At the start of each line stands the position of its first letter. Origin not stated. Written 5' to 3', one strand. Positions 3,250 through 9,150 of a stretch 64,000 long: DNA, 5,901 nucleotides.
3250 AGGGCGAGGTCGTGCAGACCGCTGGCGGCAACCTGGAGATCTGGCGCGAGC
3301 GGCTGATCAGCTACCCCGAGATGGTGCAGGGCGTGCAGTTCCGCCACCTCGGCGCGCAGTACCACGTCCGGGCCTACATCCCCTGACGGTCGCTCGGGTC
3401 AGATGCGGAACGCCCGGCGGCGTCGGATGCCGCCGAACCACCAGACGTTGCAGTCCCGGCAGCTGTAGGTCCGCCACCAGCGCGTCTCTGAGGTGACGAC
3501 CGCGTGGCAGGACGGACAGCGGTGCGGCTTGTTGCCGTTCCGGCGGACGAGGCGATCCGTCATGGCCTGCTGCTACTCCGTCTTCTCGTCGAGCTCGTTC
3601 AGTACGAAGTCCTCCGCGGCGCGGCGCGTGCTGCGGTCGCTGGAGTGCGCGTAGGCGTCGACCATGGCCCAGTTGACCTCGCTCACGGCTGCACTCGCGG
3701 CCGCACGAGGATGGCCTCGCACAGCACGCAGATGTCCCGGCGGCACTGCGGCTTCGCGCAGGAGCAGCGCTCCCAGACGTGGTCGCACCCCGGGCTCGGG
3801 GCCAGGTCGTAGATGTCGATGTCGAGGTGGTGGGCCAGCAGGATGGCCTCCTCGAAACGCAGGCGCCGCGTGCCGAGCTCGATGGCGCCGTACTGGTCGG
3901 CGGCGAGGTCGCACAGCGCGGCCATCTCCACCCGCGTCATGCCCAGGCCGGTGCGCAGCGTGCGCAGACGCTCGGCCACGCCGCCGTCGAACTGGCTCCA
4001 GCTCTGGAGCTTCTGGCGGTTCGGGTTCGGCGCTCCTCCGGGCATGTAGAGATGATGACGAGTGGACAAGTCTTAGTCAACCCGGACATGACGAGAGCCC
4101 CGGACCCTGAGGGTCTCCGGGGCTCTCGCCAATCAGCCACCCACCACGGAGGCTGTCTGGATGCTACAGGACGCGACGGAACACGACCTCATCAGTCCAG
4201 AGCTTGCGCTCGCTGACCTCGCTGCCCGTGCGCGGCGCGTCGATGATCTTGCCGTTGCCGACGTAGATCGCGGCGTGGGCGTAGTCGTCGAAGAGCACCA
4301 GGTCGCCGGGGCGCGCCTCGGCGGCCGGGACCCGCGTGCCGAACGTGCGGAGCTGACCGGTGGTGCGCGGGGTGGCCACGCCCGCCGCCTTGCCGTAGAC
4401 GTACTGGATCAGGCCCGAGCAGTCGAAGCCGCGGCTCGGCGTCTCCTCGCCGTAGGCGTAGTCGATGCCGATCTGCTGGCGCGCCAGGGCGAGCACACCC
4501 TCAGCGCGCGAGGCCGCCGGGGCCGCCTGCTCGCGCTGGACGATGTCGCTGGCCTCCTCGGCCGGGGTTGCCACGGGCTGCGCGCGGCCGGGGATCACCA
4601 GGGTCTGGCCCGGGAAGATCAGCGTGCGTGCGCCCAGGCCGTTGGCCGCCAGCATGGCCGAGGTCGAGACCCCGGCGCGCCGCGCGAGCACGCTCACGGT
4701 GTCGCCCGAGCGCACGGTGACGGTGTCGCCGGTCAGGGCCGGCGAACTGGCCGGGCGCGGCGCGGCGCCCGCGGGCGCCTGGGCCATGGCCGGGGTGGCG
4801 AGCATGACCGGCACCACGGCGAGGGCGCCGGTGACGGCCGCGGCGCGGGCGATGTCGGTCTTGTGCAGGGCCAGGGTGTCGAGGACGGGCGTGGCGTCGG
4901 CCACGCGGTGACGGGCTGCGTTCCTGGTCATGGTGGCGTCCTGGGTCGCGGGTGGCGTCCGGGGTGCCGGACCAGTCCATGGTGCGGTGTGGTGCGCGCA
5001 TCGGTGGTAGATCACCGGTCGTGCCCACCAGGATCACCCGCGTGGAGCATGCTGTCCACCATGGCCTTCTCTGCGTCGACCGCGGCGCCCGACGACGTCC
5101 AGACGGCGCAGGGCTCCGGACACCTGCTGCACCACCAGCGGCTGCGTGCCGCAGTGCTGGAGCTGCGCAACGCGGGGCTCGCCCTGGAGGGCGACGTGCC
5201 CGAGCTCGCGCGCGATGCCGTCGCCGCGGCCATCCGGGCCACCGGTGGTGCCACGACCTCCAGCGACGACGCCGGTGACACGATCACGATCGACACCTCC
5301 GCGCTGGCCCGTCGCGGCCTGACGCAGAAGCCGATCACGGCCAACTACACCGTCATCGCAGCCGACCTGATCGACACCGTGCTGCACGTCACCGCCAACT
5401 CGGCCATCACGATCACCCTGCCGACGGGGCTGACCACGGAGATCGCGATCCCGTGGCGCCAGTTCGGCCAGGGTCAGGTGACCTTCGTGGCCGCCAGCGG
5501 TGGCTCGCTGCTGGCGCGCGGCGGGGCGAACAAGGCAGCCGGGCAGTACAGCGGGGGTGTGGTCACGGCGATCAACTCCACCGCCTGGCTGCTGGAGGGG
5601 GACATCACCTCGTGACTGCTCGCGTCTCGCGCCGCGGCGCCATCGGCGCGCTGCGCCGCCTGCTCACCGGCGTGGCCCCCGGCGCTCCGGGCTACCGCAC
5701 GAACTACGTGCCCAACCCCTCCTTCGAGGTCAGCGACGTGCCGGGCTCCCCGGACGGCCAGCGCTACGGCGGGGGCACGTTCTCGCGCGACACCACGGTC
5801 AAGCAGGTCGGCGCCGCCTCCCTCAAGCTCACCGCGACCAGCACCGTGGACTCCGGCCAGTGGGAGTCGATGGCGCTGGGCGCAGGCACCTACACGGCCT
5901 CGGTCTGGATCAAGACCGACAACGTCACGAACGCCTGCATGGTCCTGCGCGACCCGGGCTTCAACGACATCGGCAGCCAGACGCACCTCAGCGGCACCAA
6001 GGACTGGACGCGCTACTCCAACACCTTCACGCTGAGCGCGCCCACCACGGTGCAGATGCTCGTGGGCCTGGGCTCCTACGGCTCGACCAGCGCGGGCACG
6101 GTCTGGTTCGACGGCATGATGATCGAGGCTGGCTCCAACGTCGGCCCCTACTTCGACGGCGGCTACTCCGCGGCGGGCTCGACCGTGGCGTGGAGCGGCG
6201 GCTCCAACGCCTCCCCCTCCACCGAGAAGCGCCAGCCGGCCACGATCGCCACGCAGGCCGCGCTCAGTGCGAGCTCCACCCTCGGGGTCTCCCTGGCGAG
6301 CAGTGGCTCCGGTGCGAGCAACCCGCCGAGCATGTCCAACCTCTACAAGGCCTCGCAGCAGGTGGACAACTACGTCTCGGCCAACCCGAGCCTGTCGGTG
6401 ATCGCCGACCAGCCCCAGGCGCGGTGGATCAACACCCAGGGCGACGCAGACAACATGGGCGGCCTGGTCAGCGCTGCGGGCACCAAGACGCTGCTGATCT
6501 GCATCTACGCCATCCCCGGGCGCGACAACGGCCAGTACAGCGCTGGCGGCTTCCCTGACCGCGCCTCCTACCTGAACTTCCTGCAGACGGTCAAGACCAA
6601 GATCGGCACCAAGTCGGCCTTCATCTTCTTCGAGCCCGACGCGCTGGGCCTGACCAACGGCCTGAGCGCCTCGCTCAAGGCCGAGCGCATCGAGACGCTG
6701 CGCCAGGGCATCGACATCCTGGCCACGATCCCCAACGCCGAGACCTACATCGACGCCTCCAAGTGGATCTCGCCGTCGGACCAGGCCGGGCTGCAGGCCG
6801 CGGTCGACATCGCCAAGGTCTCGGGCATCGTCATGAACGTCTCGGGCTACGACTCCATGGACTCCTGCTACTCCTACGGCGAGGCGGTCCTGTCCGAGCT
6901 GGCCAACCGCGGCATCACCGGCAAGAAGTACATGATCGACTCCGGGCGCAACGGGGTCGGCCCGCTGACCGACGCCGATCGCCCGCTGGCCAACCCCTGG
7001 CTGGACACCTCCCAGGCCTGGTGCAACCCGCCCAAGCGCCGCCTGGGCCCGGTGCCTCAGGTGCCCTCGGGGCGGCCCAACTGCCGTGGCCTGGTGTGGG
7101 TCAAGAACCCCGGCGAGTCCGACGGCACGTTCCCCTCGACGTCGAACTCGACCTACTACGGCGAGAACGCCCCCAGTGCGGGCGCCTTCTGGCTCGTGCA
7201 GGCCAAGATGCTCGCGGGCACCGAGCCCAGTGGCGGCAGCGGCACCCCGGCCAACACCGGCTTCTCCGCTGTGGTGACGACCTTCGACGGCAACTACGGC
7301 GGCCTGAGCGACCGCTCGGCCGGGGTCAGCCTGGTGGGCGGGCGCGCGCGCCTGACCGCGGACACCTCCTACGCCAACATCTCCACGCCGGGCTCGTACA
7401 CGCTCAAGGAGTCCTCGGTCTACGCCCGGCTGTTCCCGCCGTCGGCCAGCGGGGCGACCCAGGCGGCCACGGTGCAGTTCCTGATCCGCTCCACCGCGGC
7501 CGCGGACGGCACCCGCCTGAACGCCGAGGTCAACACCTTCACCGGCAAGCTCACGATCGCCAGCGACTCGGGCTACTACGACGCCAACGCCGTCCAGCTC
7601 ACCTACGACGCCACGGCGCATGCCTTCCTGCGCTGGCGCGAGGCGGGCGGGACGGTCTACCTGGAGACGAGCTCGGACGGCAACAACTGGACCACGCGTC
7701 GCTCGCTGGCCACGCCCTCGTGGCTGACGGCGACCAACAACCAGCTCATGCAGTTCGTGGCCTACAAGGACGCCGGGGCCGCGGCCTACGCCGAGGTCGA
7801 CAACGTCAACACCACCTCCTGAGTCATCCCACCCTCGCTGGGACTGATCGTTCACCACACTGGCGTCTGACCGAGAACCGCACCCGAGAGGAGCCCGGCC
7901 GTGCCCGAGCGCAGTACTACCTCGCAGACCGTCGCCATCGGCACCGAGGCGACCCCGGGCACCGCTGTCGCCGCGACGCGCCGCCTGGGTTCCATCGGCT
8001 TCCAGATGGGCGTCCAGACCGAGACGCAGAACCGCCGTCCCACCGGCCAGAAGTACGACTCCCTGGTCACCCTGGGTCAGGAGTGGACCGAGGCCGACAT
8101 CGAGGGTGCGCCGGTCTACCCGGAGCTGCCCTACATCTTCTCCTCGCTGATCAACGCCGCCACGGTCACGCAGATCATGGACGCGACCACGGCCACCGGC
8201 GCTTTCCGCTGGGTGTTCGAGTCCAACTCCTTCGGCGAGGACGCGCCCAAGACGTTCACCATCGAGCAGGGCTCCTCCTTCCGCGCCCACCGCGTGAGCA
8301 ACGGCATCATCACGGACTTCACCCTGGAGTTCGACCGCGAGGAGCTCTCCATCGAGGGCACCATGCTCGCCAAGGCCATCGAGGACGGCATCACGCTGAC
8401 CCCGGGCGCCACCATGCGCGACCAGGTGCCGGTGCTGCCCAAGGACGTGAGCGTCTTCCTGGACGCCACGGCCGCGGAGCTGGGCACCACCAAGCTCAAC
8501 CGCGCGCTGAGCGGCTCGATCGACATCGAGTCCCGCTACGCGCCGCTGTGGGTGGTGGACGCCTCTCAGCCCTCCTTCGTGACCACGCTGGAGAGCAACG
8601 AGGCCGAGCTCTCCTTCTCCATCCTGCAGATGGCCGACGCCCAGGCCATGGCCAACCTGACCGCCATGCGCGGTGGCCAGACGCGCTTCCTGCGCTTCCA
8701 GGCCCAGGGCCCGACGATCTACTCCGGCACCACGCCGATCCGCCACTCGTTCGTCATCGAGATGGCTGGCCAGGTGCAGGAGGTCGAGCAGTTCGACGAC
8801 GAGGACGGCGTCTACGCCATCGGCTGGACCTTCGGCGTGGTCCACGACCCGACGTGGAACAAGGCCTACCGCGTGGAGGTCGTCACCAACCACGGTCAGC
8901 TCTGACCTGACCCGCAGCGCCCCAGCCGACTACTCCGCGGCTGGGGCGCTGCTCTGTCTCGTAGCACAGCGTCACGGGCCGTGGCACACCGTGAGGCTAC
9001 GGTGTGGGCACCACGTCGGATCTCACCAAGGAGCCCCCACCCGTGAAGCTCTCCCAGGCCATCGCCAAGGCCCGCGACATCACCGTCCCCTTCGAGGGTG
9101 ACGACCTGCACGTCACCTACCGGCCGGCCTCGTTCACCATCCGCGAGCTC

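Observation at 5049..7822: GH6-family glycosidase with CBM and lectin-like domains inserted between the tail terminator and major tail genes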

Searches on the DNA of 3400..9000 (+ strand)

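Call 12: search_dna_similar(query=window:3400-9000:+, collection=phages, mode=near, max_rows=20)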
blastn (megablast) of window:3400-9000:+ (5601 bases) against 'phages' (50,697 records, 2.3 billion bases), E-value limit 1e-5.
No match.
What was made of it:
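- Tried and rejected: The region matched nothing in GenBank phages (call 12).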
